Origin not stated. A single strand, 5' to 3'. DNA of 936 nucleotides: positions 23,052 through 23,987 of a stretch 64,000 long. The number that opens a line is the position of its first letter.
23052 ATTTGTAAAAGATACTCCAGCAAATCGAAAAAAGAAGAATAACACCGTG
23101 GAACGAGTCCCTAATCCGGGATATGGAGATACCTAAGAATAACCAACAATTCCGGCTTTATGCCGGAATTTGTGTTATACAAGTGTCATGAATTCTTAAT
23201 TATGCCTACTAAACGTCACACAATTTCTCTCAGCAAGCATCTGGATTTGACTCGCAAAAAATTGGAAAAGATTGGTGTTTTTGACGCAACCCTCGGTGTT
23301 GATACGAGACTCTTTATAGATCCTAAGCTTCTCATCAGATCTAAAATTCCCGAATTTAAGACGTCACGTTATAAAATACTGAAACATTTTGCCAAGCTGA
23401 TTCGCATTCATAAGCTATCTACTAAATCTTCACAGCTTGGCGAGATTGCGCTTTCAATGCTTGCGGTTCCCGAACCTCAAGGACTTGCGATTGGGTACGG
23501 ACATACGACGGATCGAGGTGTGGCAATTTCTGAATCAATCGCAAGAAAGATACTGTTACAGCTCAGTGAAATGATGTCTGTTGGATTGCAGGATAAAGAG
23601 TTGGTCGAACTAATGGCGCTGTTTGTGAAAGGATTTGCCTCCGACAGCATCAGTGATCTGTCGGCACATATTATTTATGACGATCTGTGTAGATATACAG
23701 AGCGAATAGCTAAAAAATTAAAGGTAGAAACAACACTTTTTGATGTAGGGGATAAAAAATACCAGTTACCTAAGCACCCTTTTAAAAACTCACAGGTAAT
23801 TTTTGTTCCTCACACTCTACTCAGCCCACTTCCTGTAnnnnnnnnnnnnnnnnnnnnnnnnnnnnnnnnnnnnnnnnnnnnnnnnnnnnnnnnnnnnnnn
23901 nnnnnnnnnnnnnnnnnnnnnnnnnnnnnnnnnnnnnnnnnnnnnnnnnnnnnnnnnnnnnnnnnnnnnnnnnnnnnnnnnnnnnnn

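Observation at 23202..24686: Orphan 494-aa protein with a C-terminal PD-(D/E)xK-like motif as the lead gene of the R-M cassette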

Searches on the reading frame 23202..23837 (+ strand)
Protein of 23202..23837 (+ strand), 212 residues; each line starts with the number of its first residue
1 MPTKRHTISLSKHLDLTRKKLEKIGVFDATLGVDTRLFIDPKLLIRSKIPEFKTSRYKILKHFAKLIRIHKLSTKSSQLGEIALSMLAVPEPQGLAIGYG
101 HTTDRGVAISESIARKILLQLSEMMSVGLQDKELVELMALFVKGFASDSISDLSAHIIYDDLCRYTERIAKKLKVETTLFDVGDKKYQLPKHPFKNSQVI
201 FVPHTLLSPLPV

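Call 69: predict_structure(alignment_id=A3)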
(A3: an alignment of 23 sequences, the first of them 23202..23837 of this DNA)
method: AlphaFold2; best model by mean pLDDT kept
length: 212 residues; sequences in the alignment: 23
mean_pLDDT: 87.5   pTM: 0.86
mean pLDDT of the five models: 87.5, 86.9, 85.3, 84.4, 84.5
residues with pLDDT >= 90: 123; 70-90: 66; 50-70: 16; < 50: 7
segments of 3 or more residues with pLDDT < 50: 101-105
pLDDT, mean of each block of 10 residues (from residue 1): 74 97 95 84 92 96 94 93 92 78 57 89 86 76 74 93 98 98 96 93 90 59
secondary structure, 60 per line:
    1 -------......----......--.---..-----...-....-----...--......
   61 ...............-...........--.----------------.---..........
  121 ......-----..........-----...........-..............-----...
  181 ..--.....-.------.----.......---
elements in order: H10-13 H18-23 E37-39 H41-44 H55-75 H77-87 H111-126 H132-141 H147-157 H159-172 E178-182 E185-189 E207-209

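Call 71: fold_search(model_id=the predicted structure, library=pdb)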
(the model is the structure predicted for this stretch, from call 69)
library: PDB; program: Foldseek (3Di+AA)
matches with E <= 10: 164; with E <= 0.001: 0
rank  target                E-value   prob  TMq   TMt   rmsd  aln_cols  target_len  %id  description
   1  9nst_A                5.5e-01  0.07  0.16  0.13  10.5       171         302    9  Bacterial Pictet-Spenglerase KslB in complex with product of L-Trp and a-ketoglutaric acid (released 2025-04-23)
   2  7xge_F                1.1e+00  0.07  0.19  0.22  12.6       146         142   12  Crystal structure of MCL-1 in complex with computationally designed inhibitor protein (released 2022-07-20)
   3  9nss_A                1.6e+00  0.04  0.16  0.13  10.9       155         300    7  Bacterial Pictet-Spenglerase KslB in complex with L-Trp alternative binding mode (released 2025-04-23)
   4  5iz2_A                1.7e+00  0.08  0.15  0.24  12.2       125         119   13  Crystal structure of the N. clavipes spidroin NTD at pH 6.5 (released 2016-07-27)
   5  9nss_B                2.1e+00  0.06  0.18  0.14  11.4       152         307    8  Bacterial Pictet-Spenglerase KslB in complex with L-Trp alternative binding mode (released 2025-04-23)
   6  6drf_MODEL_1_A        2.1e+00  0.04  0.17  0.23  18.0       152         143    6  Structure of human Retinal Degeneration 3(RD3) Protein (released 2019-02-06)
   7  6qb3_A                2.5e+00  0.04  0.17  0.22  13.1       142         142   10  Apo Mcl1 in a complex with a scFv (released 2019-11-06)
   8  6or1_A                2.5e+00  0.03  0.14  0.13  16.1       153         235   11  Human LRH-1 bound to the agonist 2N and a fragment of the Tif2 coregulator (released 2019-08-28)
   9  5l11_A                2.5e+00  0.02  0.15  0.14  14.3       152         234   12  Human Liver Receptor Homologue-1 (LRH-1) Bound to RJW100 and a Fragment of TIF-2 (released 2016-10-12)
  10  7u8g_B                2.6e+00  0.06  0.19  0.28  16.1       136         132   13  Cryo-EM structure of the core human NADPH oxidase NOX2 (released 2022-10-26)
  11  6pfv_B                2.6e+00  0.02  0.15  0.18  14.4       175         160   17  Structure of S. venezuelae RisG-WhiG-c-di-GMP complex: orthorhombic crystal form (released 2019-11-13)
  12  5fc4                  2.8e+00  0.04  0.19  0.24  13.0       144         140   11  Mcl-1 complexed with small molecule inhibitor (released 2016-03-02)
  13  7jgh_A                2.9e+00  0.02  0.12  0.03  16.2       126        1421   15  Cryo-EM structure of P. falciparum VAR2CSA NF54 core in complex with CSA at 3.36 A (released 2021-01-13)
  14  9nsu_A                3.1e+00  0.04  0.18  0.15  11.2       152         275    8  Bacterial Pictet-Spenglerase KslB in complex with product of L-Trp and succinic semialdehyde (released 2025-04-23)
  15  7mjp_A                3.1e+00  0.03  0.20  0.13  23.0       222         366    9  Vascular KATP channel: Kir6.1 SUR2B propeller-like conformation 2 (released 2021-10-13)
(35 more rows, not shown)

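Call 78: find_homologous_proteins(query=A3, max_evalue=0.001)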
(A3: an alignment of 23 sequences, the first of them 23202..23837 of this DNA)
Query A3 (23 sequences) (212 aa, profile of the alignment): 62 proteins with E <= 0.001 among 6935 candidates.
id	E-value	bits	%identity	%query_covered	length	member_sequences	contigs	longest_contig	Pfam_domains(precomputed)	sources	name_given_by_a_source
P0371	7.0e-87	308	58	98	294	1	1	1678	PF28123.1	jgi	-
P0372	9.0e-86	305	59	97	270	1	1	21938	PF28123.1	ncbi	ncbi:MAG: hypothetical protein R3B65_04040 [Candidatus Paceibacterota bacterium]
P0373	8.7e-83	295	57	98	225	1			PF28123.1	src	-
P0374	1.8e-68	248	33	98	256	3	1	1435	PF28123.1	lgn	-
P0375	6.0e-68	246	35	97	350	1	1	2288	PF28130.1,PF28123.1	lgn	-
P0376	4.9e-67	243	33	97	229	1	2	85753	PF28123.1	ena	-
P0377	1.6e-65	238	31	97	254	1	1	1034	PF28123.1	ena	-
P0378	2.8e-65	238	33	97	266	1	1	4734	PF28123.1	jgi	jgi:hypothetical protein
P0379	3.0e-64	234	33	97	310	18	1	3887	PF28123.1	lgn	-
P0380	3.5e-64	234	33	97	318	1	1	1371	PF28123.1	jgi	jgi:hypothetical protein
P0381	4.4e-64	234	33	97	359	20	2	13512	PF28130.1,PF28123.1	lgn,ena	-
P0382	4.6e-64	234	32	97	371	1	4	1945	PF28130.1,PF28123.1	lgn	-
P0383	1.4e-63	232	32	97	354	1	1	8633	PF28123.1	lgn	-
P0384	1.9e-63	232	32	100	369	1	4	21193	PF28130.1,PF28123.1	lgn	-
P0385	8.5e-63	230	31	97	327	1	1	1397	PF28123.1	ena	-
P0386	6.2e-61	223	30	97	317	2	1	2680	PF28123.1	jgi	-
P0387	3.1e-60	221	33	79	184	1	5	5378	PF28123.1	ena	-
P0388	4.4e-60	221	33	91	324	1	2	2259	PF28123.1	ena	-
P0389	1.8e-59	219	30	97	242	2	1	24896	PF28123.1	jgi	-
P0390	3.2e-59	218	31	95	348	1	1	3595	PF28123.1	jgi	jgi:hypothetical protein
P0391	4.0e-57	211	28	95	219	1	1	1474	PF28123.1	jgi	jgi:hypothetical protein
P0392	5.2e-57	211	27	96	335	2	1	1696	PF28123.1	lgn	-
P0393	1.0e-56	210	32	81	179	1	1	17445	PF28123.1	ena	-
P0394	7.0e-56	207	33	85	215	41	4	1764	PF28123.1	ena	-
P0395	1.3e-55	206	28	92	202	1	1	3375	PF28123.1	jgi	jgi:hypothetical protein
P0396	3.7e-55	205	32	80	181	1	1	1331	PF28123.1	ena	-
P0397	6.0e-55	204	30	82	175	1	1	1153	PF28123.1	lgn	-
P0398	1.7e-54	202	32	100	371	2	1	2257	PF28123.1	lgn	-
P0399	3.6e-54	201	32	77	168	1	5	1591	PF28123.1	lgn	-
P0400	6.1e-54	201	29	93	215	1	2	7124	PF28123.1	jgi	jgi:hypothetical protein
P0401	6.9e-54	200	35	80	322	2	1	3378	PF28123.1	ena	-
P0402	1.1e-53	200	33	80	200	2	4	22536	PF28123.1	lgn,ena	-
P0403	2.7e-53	199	28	89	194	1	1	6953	PF28123.1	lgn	-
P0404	8.5e-53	197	31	83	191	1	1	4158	PF28123.1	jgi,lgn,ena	-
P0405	1.1e-51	193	32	97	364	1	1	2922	PF28123.1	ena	-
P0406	2.6e-51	192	33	76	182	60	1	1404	PF28123.1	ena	-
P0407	4.1e-51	191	29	79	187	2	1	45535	PF28123.1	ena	-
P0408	5.7e-51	191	34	76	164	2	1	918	PF28123.1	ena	-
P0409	6.1e-51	191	34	74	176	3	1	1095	PF28123.1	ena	-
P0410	1.9e-50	189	33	77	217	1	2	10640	PF28123.1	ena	-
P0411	1.1e-49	187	34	73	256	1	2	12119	PF28123.1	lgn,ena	-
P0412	9.6e-49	184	29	85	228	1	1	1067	PF28123.1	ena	-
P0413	1.3e-48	183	30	77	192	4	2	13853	PF28123.1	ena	-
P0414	1.1e-46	177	34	63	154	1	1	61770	PF28123.1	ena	-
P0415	2.3e-46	176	32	78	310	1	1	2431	PF28130.1,PF28123.1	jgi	jgi:hypothetical protein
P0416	2.7e-46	176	32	71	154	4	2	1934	PF28123.1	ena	-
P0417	1.6e-45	173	34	68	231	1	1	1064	PF28123.1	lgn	-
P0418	1.2e-41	160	36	65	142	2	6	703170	PF28123.1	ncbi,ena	-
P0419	4.1e-39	152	32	63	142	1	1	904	PF28123.1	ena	-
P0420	7.2e-37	145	32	62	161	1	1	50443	PF28123.1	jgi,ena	-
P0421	2.2e-36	143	34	61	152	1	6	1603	PF28123.1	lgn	-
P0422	2.9e-36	143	56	49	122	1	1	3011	PF28123.1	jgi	jgi:hypothetical protein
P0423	1.5e-34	137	33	58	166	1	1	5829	PF28123.1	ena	-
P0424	1.1e-33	134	34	57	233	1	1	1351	PF28123.1,PF20648.3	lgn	-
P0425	6.3e-33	132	36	57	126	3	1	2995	PF28123.1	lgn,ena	-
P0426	5.4e-31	126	34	57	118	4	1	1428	PF28123.1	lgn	-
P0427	1.8e-30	124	28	56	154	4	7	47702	PF28123.1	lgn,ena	-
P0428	2.5e-22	97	22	88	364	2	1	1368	PF28130.1,PF28123.1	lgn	-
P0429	3.1e-20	90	27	45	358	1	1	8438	PF28130.1,PF28123.1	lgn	-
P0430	2.4e-13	68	32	42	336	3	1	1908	PF28130.1,PF28123.1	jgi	jgi:hypothetical protein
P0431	7.0e-9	53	27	84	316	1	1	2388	PF28123.1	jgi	jgi:hypothetical protein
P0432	9.3e-9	53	26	71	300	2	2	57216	PF28123.1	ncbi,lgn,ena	-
